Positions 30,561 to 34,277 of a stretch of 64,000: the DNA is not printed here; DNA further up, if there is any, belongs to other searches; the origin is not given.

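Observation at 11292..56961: Family of long intercistronic hairpins whose arms are tandem short-period (7-nt or ~10-nt) repeats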

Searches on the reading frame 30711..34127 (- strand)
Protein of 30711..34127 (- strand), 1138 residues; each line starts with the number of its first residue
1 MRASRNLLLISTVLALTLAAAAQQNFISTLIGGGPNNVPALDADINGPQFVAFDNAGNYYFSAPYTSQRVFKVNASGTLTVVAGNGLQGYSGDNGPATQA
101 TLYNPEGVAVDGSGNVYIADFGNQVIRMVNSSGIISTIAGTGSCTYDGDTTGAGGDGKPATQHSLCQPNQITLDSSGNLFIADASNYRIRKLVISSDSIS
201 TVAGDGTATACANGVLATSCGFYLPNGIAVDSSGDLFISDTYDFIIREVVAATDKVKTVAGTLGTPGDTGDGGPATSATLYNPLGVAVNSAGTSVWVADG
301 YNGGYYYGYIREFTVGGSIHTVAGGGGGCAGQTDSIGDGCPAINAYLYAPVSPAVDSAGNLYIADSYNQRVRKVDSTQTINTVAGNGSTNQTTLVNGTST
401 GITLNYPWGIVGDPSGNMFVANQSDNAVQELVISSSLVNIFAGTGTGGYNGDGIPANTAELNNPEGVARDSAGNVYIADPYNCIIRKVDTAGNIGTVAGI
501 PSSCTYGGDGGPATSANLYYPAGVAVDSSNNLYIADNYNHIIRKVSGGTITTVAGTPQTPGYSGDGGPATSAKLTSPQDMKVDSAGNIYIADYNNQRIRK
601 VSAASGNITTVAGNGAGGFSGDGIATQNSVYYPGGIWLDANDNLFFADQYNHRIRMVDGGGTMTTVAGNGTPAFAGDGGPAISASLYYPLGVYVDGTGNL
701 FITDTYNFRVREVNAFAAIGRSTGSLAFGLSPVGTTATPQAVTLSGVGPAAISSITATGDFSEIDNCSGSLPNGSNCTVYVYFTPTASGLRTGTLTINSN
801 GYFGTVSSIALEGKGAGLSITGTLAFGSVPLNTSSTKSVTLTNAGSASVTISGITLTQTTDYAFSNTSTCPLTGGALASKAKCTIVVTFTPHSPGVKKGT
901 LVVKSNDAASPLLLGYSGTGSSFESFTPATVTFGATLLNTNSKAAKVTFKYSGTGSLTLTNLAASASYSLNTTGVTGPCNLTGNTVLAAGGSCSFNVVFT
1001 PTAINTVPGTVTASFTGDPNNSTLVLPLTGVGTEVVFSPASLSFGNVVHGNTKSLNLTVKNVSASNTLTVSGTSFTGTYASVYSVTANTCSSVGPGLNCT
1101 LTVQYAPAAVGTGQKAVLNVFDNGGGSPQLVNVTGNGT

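Call 13: search_protein_families(library=pfam, proteins=[window:30711-34127:-], max_evalue=0.01)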
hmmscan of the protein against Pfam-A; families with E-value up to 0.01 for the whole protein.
window:30711-34127:- (1138 aa): 17 families
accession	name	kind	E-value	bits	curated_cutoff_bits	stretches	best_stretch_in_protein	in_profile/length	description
PF25021.1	TEN_NHL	-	2.8e-56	191.5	27.1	7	89-143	128-180/357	Teneurin NHL domain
PF01436.27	NHL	-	3.7e-56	184.9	20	7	518-540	1-23/28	NHL repeat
PF22073.2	Cep192_D4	-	1.6e-28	99.5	35.5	3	823-906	10-95/112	Cep192 domain 4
PF15780.11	ASH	-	4.5e-26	91.3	27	3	1036-1129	4-97/98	Abnormal spindle-like microcephaly-assoc'd, ASPM-SPD-2-Hydin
PF22544.2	HYDIN_VesB_CFA65-like_Ig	-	4.9e-17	62.4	25.5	2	823-912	9-93/100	HYDIN/CFA65/VesB-like, Ig-like domain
PF06739.17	SBBP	-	3.9e-14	52.7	20.5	0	102-119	12-29/38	Beta-propeller repeat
PF08450.18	SGL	-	3.5e-11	43.6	26.3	1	514-712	35-209/246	SMP-30/Gluconolactonase/LRE-like region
PF24507.1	Ig_CFAP65_4th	-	4e-10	40.4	27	0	872-920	29-76/76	CFAP65, fourth Ig-like domain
PF07610.17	DUF1573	-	1.8e-07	31.6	26.1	1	823-918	7-96/98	Protein of unknown function (DUF1573)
PF20067.5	SSL_N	-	4.6e-07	30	18.9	0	104-120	22-38/46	Strictosidine synthase-like, N-terminal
PF12371.14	TMEM131_like_N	-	5.6e-07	30.1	28.8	0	1035-1112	1-75/84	Transmembrane protein 131-like N-terminal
PF13449.12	Phytase-like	-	6.9e-07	29.9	27.6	0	451-504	58-110/284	Esterase-like activity of phytase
PF24771.2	Ig_CFAP74_1st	-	2e-06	28.5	29.2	0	1037-1108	3-73/97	CFAP74 first Ig-like domain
PF06977.17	SdiA-regulated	-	1.7e-05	24.5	21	0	460-478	221-239/249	SdiA-regulated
PF22064.2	Cep192_D2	-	0.0011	19.6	27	0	821-852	11-42/154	Cep192 domain 2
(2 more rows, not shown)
